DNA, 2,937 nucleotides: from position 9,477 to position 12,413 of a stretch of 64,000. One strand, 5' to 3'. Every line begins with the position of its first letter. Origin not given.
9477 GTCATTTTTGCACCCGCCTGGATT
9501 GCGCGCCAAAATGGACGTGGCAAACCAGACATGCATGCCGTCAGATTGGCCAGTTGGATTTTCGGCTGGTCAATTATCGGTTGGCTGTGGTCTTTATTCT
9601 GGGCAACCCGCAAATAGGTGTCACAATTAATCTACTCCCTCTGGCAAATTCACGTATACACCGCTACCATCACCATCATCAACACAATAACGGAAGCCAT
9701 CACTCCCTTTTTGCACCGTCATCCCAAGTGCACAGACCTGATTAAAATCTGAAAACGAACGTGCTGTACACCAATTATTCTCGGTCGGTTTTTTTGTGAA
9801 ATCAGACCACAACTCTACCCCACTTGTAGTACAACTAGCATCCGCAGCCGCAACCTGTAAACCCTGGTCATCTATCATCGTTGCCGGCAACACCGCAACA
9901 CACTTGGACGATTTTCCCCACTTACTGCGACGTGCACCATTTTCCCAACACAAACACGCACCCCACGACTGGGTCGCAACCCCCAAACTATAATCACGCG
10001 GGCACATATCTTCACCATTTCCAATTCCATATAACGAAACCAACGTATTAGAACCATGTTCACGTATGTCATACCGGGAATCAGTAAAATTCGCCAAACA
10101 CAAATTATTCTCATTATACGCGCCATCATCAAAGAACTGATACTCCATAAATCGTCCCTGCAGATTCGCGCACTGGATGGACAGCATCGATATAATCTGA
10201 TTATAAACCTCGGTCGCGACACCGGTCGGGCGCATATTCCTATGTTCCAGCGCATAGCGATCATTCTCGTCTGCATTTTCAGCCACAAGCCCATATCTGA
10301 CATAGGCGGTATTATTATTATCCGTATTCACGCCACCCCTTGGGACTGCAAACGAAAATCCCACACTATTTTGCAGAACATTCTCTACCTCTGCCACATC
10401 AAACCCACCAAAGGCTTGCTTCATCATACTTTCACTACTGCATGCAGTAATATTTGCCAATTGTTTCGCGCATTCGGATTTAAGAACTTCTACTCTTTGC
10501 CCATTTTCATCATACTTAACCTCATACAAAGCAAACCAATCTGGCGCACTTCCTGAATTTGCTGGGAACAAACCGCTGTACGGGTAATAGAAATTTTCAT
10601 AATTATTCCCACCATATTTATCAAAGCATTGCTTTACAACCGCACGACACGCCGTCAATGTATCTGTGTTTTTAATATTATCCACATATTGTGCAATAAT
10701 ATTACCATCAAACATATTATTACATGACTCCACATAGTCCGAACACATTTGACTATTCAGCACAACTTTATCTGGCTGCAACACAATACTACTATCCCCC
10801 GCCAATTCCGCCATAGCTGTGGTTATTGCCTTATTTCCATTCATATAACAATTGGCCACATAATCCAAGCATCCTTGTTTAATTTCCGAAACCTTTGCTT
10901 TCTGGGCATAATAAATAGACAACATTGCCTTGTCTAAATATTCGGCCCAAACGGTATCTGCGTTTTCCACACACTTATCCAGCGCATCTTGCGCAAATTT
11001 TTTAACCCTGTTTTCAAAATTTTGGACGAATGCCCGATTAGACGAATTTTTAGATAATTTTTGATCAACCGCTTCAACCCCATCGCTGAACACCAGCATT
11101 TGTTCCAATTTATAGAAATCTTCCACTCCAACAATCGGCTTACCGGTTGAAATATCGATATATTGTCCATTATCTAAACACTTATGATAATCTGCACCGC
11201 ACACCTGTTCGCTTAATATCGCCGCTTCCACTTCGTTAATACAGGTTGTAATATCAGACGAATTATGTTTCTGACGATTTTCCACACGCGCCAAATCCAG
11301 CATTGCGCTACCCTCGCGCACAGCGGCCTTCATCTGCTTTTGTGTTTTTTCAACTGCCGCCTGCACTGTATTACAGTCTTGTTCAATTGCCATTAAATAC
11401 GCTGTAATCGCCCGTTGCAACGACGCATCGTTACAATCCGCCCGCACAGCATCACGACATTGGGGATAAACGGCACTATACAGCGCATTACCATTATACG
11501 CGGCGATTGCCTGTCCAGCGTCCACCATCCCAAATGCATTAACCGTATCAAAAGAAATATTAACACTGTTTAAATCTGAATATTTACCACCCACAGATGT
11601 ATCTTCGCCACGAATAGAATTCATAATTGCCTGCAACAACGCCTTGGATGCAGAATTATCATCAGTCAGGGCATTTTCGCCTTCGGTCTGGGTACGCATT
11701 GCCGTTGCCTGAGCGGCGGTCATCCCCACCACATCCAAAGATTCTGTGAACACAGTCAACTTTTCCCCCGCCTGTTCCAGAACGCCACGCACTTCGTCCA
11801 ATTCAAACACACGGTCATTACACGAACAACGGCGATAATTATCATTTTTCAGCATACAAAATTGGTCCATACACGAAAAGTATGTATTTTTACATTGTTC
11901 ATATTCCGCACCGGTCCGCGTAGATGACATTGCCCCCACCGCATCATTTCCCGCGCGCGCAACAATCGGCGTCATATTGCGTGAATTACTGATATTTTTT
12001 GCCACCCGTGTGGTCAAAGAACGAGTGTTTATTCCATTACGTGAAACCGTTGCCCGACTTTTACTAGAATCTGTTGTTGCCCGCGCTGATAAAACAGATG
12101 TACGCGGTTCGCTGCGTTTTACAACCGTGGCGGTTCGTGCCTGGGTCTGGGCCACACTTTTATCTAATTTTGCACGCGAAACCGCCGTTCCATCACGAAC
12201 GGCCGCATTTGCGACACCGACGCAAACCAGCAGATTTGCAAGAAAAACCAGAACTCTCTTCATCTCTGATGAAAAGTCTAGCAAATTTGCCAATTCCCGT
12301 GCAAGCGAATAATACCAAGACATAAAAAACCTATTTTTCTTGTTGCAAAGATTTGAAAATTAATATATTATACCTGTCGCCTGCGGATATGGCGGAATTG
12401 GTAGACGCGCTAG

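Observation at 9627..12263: Two large paralogous secreted Cys-rich proteins with T/R-rich disordered linkers, each next to a tRNA-Leu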

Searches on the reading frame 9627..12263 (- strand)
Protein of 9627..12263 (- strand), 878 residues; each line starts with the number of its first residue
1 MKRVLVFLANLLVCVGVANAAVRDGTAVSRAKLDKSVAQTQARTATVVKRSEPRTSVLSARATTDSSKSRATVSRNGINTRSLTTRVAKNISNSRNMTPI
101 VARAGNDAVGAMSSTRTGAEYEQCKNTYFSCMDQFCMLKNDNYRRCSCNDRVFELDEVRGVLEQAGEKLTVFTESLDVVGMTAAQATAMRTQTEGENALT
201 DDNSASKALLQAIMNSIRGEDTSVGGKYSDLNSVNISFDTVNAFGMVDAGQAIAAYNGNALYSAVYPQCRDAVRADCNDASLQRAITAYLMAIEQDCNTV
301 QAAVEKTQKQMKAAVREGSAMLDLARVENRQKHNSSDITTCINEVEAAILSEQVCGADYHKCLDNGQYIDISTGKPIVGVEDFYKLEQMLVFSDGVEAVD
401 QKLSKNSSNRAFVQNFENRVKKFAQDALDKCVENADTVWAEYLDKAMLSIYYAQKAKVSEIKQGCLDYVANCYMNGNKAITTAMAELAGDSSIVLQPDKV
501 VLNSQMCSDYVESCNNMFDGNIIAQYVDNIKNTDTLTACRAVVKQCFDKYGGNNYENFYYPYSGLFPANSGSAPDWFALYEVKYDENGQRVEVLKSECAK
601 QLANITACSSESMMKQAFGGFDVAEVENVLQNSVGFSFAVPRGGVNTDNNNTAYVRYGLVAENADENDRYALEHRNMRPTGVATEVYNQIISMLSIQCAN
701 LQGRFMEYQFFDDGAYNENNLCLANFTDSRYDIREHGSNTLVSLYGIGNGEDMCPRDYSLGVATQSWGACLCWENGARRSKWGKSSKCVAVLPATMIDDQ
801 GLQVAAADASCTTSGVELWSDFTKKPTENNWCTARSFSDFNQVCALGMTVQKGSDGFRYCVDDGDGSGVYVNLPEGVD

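Call 8: search_protein_families(library=pfam, proteins=[window:9627-12263:-], max_evalue=1)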
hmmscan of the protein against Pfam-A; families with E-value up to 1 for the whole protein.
window:9627-12263:- (878 aa): 2 families
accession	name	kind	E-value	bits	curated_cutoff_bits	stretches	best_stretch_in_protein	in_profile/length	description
PF16442.10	DUF5039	-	0.00057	20.2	25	1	394-497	70-171/203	Domain of unknown function (DUF5039)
PF24005.1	DUF7320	-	0.14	12.6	27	1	413-463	9-63/78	Domain of unknown function (DUF7320)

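Call 9: search_protein_families(library=ncbifam, proteins=[window:9627-12263:-], max_evalue=1)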
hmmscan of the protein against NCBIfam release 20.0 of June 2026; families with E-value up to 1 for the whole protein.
window:9627-12263:- (878 aa): 0 families

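Call 10: find_homologous_proteins(query=window:9627-12263:-)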
Query window:9627-12263:- (878 aa): 952 proteins with E <= 0.001 among 8000 candidates; the best 120 are listed.
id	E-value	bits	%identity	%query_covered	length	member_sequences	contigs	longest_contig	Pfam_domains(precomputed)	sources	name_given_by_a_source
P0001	0.0e+0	1851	94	100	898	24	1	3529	-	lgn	-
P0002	0.0e+0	1516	79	100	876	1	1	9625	-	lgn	-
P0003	0.0e+0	1493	78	100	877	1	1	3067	-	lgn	-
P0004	0.0e+0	1491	78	100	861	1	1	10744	-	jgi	jgi:hypothetical protein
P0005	0.0e+0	1489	78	100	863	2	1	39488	-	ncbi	-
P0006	0.0e+0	1477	77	100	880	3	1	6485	-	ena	-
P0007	0.0e+0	1456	77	100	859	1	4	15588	-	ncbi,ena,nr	ncbi:MAG: hypothetical protein J6Q44_00740 [Alphaproteobacteria bacterium]|nr:hypothetical protein [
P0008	0.0e+0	1438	75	100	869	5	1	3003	-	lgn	-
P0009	0.0e+0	1431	75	100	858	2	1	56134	-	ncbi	-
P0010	0.0e+0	1431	74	100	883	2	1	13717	-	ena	-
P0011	0.0e+0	1431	75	100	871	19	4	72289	-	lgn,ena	-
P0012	0.0e+0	1416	74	100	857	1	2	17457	-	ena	-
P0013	0.0e+0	1401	73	100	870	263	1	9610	-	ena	-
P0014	0.0e+0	1362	71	100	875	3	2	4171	-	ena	-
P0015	0.0e+0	1350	72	100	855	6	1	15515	-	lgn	-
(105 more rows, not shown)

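Call 14: search_solved_structures(query=window:9627-12263:-, max_evalue=1)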
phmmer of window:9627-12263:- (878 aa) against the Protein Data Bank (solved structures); distinct sequences matched with E-value up to 1: 1.
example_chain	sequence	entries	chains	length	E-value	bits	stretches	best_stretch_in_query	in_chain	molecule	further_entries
3jtp_A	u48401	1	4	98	0.4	12.2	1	384-456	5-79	Adapter protein mecA 1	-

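Call 17: find_related_loci(query=window:9627-12263:-, collection=genome_contigs, flank=10000)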
Query window:9627-12263:- (878 aa) in genome_contigs; peptide patterns used: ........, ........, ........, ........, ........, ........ (x = any residue, [..] = any of these).
68 stretches matched a pattern; 28 encode a relative of the query (tblastn E <= 1e-3); 27 distinct loci.
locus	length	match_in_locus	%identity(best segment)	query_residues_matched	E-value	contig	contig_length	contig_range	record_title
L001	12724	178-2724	77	1-878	0e+0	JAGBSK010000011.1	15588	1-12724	MAG: Alphaproteobacteria bacterium isolate RGIG9404 Yak_Cecum-1__c164417, whole genome shotgun sequence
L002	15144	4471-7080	75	1-878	0e+0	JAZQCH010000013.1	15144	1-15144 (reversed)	MAG: Candidatus Enterousia sp. isolate T1900044638_TS20190104.MAGScoT_cleanbin_000052 SGB_1211_k141_2077824, whole genom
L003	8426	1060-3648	73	1-878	0e+0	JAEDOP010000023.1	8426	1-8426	MAG: Alphaproteobacteria bacterium isolate MAG321 NODE_7102_length_8426_cov_4.484530, whole genome shotgun sequence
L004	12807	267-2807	72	1-878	0e+0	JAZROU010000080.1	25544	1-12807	MAG: Candidatus Enterousia sp. isolate T1900045388_YK20190078.MAGScoT_cleanbin_000020 SGB_6918_k141_4021034, whole genom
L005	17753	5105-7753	69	1-878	0e+0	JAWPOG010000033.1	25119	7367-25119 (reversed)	MAG: Alphaproteobacteria bacterium isolate KV104-158 k141_370447, whole genome shotgun sequence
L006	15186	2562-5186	68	1-878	0e+0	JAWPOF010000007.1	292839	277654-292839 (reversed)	MAG: Alphaproteobacteria bacterium isolate KG228-117 k141_151046, whole genome shotgun sequence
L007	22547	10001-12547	62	1-877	0e+0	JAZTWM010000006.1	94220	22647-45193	MAG: Candidatus Enterousia sp. isolate T1900045333_YK20190022.MAGScoT_cleanbin_000042 SGB_6555_k141_405882, whole genome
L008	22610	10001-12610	62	1-877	0e+0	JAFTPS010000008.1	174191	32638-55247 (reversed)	MAG: Alphaproteobacteria bacterium isolate RGIG4037 Roe_deer_Cecum-5__c2843, whole genome shotgun sequence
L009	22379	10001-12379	61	1-846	0e+0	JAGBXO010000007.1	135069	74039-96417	MAG: Alphaproteobacteria bacterium isolate RGIG9538 Yak_Colon-2__c481989, whole genome shotgun sequence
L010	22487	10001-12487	60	1-877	0e+0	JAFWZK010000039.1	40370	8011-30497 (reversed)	MAG: Alphaproteobacteria bacterium isolate RGIG6210 Sheep_Rectum-2__c640492, whole genome shotgun sequence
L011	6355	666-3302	56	1-878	0e+0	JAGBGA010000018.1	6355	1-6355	MAG: Alphaproteobacteria bacterium isolate RGIG9085 Water_deer_Rectum.Co__c233545, whole genome shotgun sequence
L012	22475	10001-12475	58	1-878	0e+0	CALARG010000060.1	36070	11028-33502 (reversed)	MAG TPA_asm: uncultured Alphaproteobacteria bacterium isolate SRR6425825_bin.15_CONCOCT_v1.1_MAG genome assembly, contig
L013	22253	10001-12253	64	1-793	0e+0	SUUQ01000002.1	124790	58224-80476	MAG: Alphaproteobacteria bacterium isolate SIG50 NODE_3290_length_124790_cov_6.729342, whole genome shotgun sequence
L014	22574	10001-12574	57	1-864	0e+0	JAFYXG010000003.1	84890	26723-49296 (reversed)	MAG: Alphaproteobacteria bacterium isolate RGIG7505 Water_buffalos_Colon.Co__c256520, whole genome shotgun sequence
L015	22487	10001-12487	71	1-878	0e+0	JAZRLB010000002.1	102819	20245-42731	MAG: Candidatus Enterousia sp. isolate T1900045443_YK20190134.MAGScoT_cleanbin_000013 SGB_7129_k141_1671384, whole genom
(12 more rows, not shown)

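Call 31: predict_structure(alignment_id=A1)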
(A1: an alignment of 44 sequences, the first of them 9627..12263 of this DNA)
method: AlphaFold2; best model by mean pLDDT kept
length: 878 residues; sequences in the alignment: 44
mean_pLDDT: 60.2   pTM: 0.37
mean pLDDT of the five models: 60.2, 58.6, 58.3, 56.7, 54.9
residues with pLDDT >= 90: 40; 70-90: 282; 50-70: 261; < 50: 295
segments of 3 or more residues with pLDDT < 50: 1-3, 14-117, 174-203, 205-208, 210-256, 327-335, 365-381, 474-502, 698-707, 755-787
pLDDT, mean of each block of 10 residues (from residue 1): 50 40 27 28 26 29 29 28 27 28 27 46 80 67 54 55 56 47 47 44 47 47 37 33 33 48 72 79 78 69 66 61 50 58 81 69 48 37 58 68 78 77 81 80 82 70 62 48 42 33 55 61 53 71 82 70 54 82 89 90 85 92 87 73 79 85 88 86 87 58 44 64 66 62 68 45 32 40 47 81 82 78 69 78 78 84 68 56
secondary structure, 60 per line:
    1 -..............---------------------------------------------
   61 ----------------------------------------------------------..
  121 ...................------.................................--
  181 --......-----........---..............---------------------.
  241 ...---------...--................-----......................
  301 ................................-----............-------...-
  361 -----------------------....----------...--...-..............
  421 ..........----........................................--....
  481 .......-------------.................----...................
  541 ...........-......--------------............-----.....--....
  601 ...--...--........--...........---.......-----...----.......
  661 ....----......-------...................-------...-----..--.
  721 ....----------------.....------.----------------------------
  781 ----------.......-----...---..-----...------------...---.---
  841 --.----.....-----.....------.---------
elements in order (helices of 4 or more, strands of 3 or more residues): H2-15 H119-139 H146-178 H183-188 H194-201 H205-218 H240-243 H258-273 H279-332 H338-349 H384-387 H407-430 H435-474 H477-487 H501-517 H522-551 H553-558 H573-577 E578-584 E590-594 H597-603 H611-618 E621-631 E635-641 E654-664 E669-674 H682-700 E720-724 H741-745 E791-797 E803-805 E816-818 E831-833 E848-852 E858-862

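Call 34: fold_search(model_id=the predicted structure, library=pdb)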
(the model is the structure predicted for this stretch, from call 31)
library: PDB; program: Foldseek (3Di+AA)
matches with E <= 10: 67; with E <= 0.001: 0
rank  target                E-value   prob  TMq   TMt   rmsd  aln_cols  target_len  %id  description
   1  8th1_D                6.9e-01  0.03  0.05  0.13  14.2       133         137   10  Crystal Structure of the G3BP1 NTF2-like domain bound to the IDR1 of SARS-CoV-2 nucleocapsid protein D3L mutant (released 2023-12-27)
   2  9erw_B                6.9e-01  0.03  0.04  0.12  18.4       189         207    6  Mouse CNPase catalytic domain with nanobody 8C (released 2024-12-11)
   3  4wbi                  7.7e-01  0.04  0.05  0.13  18.1       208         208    7  Catalytic domain of mouse 2',3'-cyclic nucleotide 3'- phosphodiesterase, with mutations H230Q and H309Q (released 2015-09-23)
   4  9etj_B                1.1e+00  0.03  0.05  0.13  18.3       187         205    9  Mouse CNPase catalytic domain with nanobody 10E (released 2024-12-11)
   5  6w6w_D                1.4e+00  0.09  0.05  0.26  13.4       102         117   10  Cryo-EM structure of CST bound to telomeric single-stranded DNA (released 2020-06-03)
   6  9r2r_C                1.4e+00  0.03  0.03  0.15  16.5       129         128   10  De novo designed M7 protein fold (released 2025-05-14)
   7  2yq9                  1.4e+00  0.02  0.05  0.13  18.7       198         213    8  Catalytic domain of mouse 2',3'-cyclic nucleotide 3'- phosphodiesterase, with mutation V321A, crystallized with 2'-AMP (released 2013-07-10)
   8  9os2_D                1.5e+00  0.03  0.04  0.16  13.3       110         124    9  Cryo-EM structure of the DDB1/CRBN-MRT-5702-G3BP2 ternary complex (released 2026-01-28)
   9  8th1_B                1.6e+00  0.03  0.05  0.19  14.1       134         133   13  Crystal Structure of the G3BP1 NTF2-like domain bound to the IDR1 of SARS-CoV-2 nucleocapsid protein D3L mutant (released 2023-12-27)
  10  2ydb                  1.8e+00  0.03  0.05  0.15  18.2       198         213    8  Catalytic domain of mouse 2',3'-cyclic nucleotide 3'- phosphodiesterase, soaked with 2',3'-cyclic NADP (released 2012-03-21)
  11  2xmi                  1.8e+00  0.02  0.05  0.14  18.4       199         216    6  Catalytic domain of mouse 2',3'-cyclic nucleotide 3'- phosphodiesterase, complexed with citrate (released 2011-08-10)
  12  4joi_C                1.9e+00  0.08  0.05  0.25  12.6       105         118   10  Crystal structure of the human telomeric Stn1-Ten1 complex (released 2013-05-29)
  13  4wdd                  1.9e+00  0.03  0.05  0.14  18.4       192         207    6  Catalytic domain of mouse 2',3'-cyclic nucleotide 3'- phosphodiesterase, with mutation T232A, complexed with citrate (released 2015-09-30)
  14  9os2_C                2.2e+00  0.02  0.05  0.15  13.8       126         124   13  Cryo-EM structure of the DDB1/CRBN-MRT-5702-G3BP2 ternary complex (released 2026-01-28)
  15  4iia                  2.5e+00  0.03  0.06  0.19  14.5       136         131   14  Low resolution crystal structure of the NTF2-like domain of human G3BP1 (released 2013-12-18)
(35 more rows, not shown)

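Call 43: search_protein_representatives(alignment_id=A1)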
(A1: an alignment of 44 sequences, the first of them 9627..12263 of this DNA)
Query: 44 sequences, 950 profile positions. Proteins with E-value up to 0.001 (for the whole library): 888; up to 1e-10: 668; up to 1e-30: 415. The best 150 are listed.
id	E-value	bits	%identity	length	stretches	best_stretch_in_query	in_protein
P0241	0.0e+00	1098.0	-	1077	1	1-941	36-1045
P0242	0.0e+00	1063.8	-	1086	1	1-948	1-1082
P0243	0.0e+00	1046.6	-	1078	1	6-943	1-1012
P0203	0.0e+00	1046.0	-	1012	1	1-940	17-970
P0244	3.0e-297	1005.5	-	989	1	1-903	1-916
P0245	1.4e-288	976.8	-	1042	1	1-928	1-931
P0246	5.1e-288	975.0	-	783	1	1-784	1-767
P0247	7.5e-288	974.4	-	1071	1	1-941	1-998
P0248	3.9e-286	968.7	-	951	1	1-936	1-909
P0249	5.6e-286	968.2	-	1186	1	1-862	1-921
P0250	1.8e-284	963.3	-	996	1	1-898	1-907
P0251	8.0e-280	947.9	-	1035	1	1-942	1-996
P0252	2.1e-279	946.5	-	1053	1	1-941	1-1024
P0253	8.4e-276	934.6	-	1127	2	31-923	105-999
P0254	3.7e-270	915.9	-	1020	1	1-938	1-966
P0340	1.9e-111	390.6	-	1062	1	25-625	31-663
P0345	4.5e-105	369.5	-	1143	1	5-586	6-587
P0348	2.4e-102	360.5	-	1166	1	1-572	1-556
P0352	1.2e-101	358.1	-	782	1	61-666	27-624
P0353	3.6e-101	356.6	-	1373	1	5-595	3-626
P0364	1.0e-98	348.4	-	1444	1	2-620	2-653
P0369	1.0e-96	341.8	-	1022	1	3-586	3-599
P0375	1.0e-95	338.5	-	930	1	22-615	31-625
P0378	6.0e-95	336.0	-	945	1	41-575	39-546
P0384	7.9e-94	332.3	-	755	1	1-586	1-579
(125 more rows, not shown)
